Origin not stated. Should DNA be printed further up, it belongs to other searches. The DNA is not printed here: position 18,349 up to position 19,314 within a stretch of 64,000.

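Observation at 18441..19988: Tandem paralogous genes of unknown function whose 3' ends and 3' UTRs have been homogenised (about 120-nt near-identical direct repeat)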

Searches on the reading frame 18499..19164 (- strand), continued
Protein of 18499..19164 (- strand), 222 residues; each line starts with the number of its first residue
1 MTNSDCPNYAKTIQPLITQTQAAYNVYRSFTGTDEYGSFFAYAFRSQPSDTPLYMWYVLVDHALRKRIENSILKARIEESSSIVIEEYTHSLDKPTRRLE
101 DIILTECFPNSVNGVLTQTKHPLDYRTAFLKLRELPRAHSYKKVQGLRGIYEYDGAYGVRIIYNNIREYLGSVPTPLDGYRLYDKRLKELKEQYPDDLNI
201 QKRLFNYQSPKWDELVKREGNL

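Call 44: fold_search(model_id=the predicted structure, library=pdb)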
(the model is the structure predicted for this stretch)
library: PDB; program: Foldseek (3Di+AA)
matches with E <= 10: 313; with E <= 0.001: 0
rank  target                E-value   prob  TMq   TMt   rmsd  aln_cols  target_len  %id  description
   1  7et4_G                1.5e-02  1.00  0.22  0.47   9.3        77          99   16  Crystal structure of Arabidopsis TEM1 AP2 domain (released 2021-09-15)
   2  7et5                  2.3e-02  1.00  0.22  0.47   8.7        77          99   16  Crystal structure of Arabidopsis TEM1 AP2 domain (released 2021-09-15)
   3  7et4_J                3.1e-02  1.00  0.21  0.43   4.2        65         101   17  Crystal structure of Arabidopsis TEM1 AP2 domain (released 2021-09-15)
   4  7et4_A                3.9e-02  1.00  0.22  0.47   2.6        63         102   17  Crystal structure of Arabidopsis TEM1 AP2 domain (released 2021-09-15)
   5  7et4_D                6.3e-02  1.00  0.23  0.46   8.8        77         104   16  Crystal structure of Arabidopsis TEM1 AP2 domain (released 2021-09-15)
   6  1gcc_A                7.1e-02  1.00  0.20  0.67   1.0        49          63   24  SOLUTION NMR STRUCTURE OF THE COMPLEX OF GCC-BOX BINDING DOMAIN OF ATERF1 AND GCC-BOX DNA, MINIMIZED AVERAGE STRUCTURE (released 1999-03-23)
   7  7wq5_B                1.7e-01  0.98  0.18  0.25   2.9        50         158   28  Crystal structure of Arabidopsis transcriptional factor WRINKLED1 with dsDNA (released 2022-08-31)
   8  9i05_XH               4.2e-01  0.09  0.18  0.21  18.9       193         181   11  Cryo-EM structure of the large subunit of the mitochondrial ribosome from Toxoplasma gondii (released 2025-06-11)
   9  7wq5_A                6.0e-01  0.97  0.18  0.23   1.3        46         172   28  Crystal structure of Arabidopsis transcriptional factor WRINKLED1 with dsDNA (released 2022-08-31)
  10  1wd1_A                6.8e-01  0.14  0.12  0.33  12.0        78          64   12  Crystal structures of the hyperthermophilic chromosomal protein Sac7d in complex with DNA decamers (released 2004-08-03)
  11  8cht_D                6.8e-01  0.07  0.16  0.22  16.8       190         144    9  Crystal structure of human PURA (fragment Glu57-Glu212, PUR repeat I and II) (released 2024-02-21)
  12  9n81_C                6.8e-01  0.03  0.11  0.11  19.6       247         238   11  A gap-filling complex with Pol mu engaged in the NHEJ Pathway (released 2025-04-23)
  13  1xqs_C                7.7e-01  0.10  0.09  0.11  17.8        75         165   15  Crystal structure of the HspBP1 core domain complexed with the fragment of Hsp70 ATPase domain (released 2005-03-01)
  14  3gw6_D                8.6e-01  0.02  0.13  0.12  27.3       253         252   10  Intramolecular Chaperone (released 2010-02-02)
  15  9c58_M                9.7e-01  0.28  0.18  0.28   5.1        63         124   10  AP-3 bound to myristoylated Arf1 (Q71L) (released 2024-12-18)
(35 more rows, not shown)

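Call 46: search_protein_families(library=ncbifam, proteins=[window:18499-19164:-, P0018, P0014, P0003], max_evalue=1)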
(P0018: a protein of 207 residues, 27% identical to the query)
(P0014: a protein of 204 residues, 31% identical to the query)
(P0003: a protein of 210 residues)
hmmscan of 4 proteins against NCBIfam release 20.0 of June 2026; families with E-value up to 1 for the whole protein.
window:18499-19164:- (222 aa): 0 families

P0018 (207 aa): 0 families

P0014 (204 aa): 0 families

P0003 (210 aa): 0 families

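Call 47: search_protein_families(library=padloc, proteins=[window:18499-19164:-, P0018, P0014, P0003], max_evalue=1)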
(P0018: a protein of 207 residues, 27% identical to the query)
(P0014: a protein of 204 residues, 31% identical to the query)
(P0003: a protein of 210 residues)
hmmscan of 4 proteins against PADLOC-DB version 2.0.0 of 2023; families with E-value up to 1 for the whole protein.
window:18499-19164:- (222 aa): 0 families

P0018 (207 aa): 0 families

P0014 (204 aa): 0 families

P0003 (210 aa): 0 families

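Call 49: search_solved_structures(query=A5, max_evalue=10, show_alignments=2)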
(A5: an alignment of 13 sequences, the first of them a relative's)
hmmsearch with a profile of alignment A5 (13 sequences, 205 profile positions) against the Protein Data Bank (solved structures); distinct sequences matched with E-value up to 10: 0.

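Call 55: find_related_loci(query=A4, collection=viral_contigs, flank=5000)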
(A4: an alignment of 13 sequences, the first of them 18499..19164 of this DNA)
Query A4 (222 aa) in viral_contigs; peptide patterns used: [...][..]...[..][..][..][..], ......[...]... (x = any residue, [..] = any of these).
33 stretches matched a pattern, but none encodes a relative of the query by tblastn (E <= 1e-3).

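Call 56: predict_structure(alignment_id=A5)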
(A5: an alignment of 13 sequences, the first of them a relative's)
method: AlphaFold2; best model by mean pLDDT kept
length: 207 residues; sequences in the alignment: 13
mean_pLDDT: 77.4   pTM: 0.60
mean pLDDT of the five models: 77.4, 77.1, 75.6, 73.4, 71.2
residues with pLDDT >= 90: 51; 70-90: 105; 50-70: 28; < 50: 23
segments of 3 or more residues with pLDDT < 50: 1-5, 7-11, 78-82, 138-141, 204-207
pLDDT, mean of each block of 10 residues (from residue 1): 44 60 79 86 85 90 94 66 74 87 90 75 81 61 67 81 83 83 93 86 54
secondary structure, 60 per line:
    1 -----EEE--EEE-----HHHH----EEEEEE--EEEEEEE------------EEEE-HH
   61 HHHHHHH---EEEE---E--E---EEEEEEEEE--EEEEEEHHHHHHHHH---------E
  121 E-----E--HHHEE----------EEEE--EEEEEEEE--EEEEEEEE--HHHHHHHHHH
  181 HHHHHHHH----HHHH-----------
elements in order: E6-8 E11-13 H19-22 E27-32 E35-41 E54-57 H59-67 E71-74 E85-93 E96-101 H102-110 E145-148 E151-158 E161-168 H171-188 H193-196

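Call 67: fold_search(model_id=the predicted structure, library=viral)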
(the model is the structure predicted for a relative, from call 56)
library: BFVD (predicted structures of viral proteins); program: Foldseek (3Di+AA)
matches with E <= 10: 1196; with E <= 0.001: 64
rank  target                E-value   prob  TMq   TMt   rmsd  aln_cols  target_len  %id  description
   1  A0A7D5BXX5            6.7e-08  1.00  0.38  0.46   9.1       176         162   18  (no name in the UniProt tables at hand)
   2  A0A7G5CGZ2            9.5e-08  1.00  0.39  0.44   8.4       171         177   16  (no name in the UniProt tables at hand)
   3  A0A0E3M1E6            1.1e-07  1.00  0.36  0.34  10.6       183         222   18  HNH homing endonuclease [Bacillus phage Stahl]
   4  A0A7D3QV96            2.5e-07  1.00  0.35  0.20  11.6       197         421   18  HNH enonculease [Fadolivirus FV1/VV64]
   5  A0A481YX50            3.2e-07  1.00  0.33  0.21  11.3       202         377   15  HNH endonuclease [Marseillevirus LCMAC201]
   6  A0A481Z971            1.0e-06  1.00  0.40  0.21  10.1       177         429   16  HNH endonuclease [Pithovirus LCPAC304]
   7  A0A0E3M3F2            1.2e-06  1.00  0.37  0.43   9.1       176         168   12  HNH homing endonuclease [Bacillus phage Stahl]
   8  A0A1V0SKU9            1.4e-06  1.00  0.29  0.12  12.1       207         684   17  AP2/ERF domain-containing protein [Klosneuvirus KNV1]
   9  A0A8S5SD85            1.4e-06  1.00  0.34  0.24  11.3       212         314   17  Endonuclease [Siphoviridae sp. ctnpt50]
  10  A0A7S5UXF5            2.7e-06  1.00  0.32  0.31  11.5       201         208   15  (no name in the UniProt tables at hand)
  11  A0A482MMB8            3.3e-06  1.00  0.28  0.39   9.6       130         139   15  Homing endonuclease [Escherichia phage vB_EcoM_PHB13]
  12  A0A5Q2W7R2            3.5e-06  1.00  0.25  0.32  10.7       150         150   17  (no name in the UniProt tables at hand)
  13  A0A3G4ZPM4            3.5e-06  1.00  0.31  0.15  13.2       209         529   13  HNH endonuclease [Barrevirus sp.]
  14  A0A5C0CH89            4.1e-06  1.00  0.23  0.34  12.5       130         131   18  HNH endonuclease [Salmonella phage SE11]
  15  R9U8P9                6.9e-06  1.00  0.35  0.26   9.7       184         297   16  (no name in the UniProt tables at hand)
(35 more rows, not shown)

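Call 72: search_dna_similar(query=P0018, collection=phages, mode=protein, max_evalue=0.1, max_rows=10)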
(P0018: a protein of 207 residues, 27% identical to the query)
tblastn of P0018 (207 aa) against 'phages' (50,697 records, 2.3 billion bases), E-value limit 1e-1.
No match.

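Call 73: search_dna_similar(query=window:18499-19164:-, collection=plasmids, mode=protein, max_evalue=0.1, max_rows=10)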
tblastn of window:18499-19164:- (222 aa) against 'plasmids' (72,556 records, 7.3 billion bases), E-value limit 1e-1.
No match.

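Call 74: search_protein_families(library=pfam, alignment_id=A5, max_evalue=10)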
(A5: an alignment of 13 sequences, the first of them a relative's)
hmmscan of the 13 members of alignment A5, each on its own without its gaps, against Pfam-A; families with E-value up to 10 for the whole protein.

A. member 1, P0018 (207 aa): 0 families

B. families by the number of members that match (of 13 scanned): 5 families
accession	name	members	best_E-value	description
PF25601.1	AAA_lid_14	2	0.029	AAA+ ATPase lid domain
PF02910.25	Succ_DH_flav_C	1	0.086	Fumarate reductase flavoprotein C-term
PF10339.14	Vel1p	1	0.17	Yeast-specific zinc responsive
PF24230.1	Phage_zn_bind_6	1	0.23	Phage zinc binding domain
PF21042.2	Stu2_CTS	1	0.52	Stu2, C-terminal segment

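Call 87: find_related_loci(query=A4, collection=metagenome_contigs, flank=4000)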
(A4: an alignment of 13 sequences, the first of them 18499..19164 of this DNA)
Query A4 (222 aa) in metagenome_contigs; peptide patterns used: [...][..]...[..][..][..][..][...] (x = any residue, [..] = any of these).
32 stretches matched a pattern; 7 encode a relative of the query (tblastn E <= 1e-3); 7 distinct loci.
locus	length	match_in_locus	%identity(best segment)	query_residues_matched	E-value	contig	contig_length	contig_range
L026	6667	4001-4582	31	10-210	6e-17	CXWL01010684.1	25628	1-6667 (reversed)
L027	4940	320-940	27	1-212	1e-16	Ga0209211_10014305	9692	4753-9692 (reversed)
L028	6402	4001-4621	27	1-212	1e-16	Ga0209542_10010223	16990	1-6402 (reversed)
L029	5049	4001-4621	27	1-212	1e-16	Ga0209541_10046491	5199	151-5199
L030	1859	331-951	28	1-212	8e-16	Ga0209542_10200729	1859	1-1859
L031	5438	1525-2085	26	13-211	3e-15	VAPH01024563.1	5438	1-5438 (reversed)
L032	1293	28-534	26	34-210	4e-13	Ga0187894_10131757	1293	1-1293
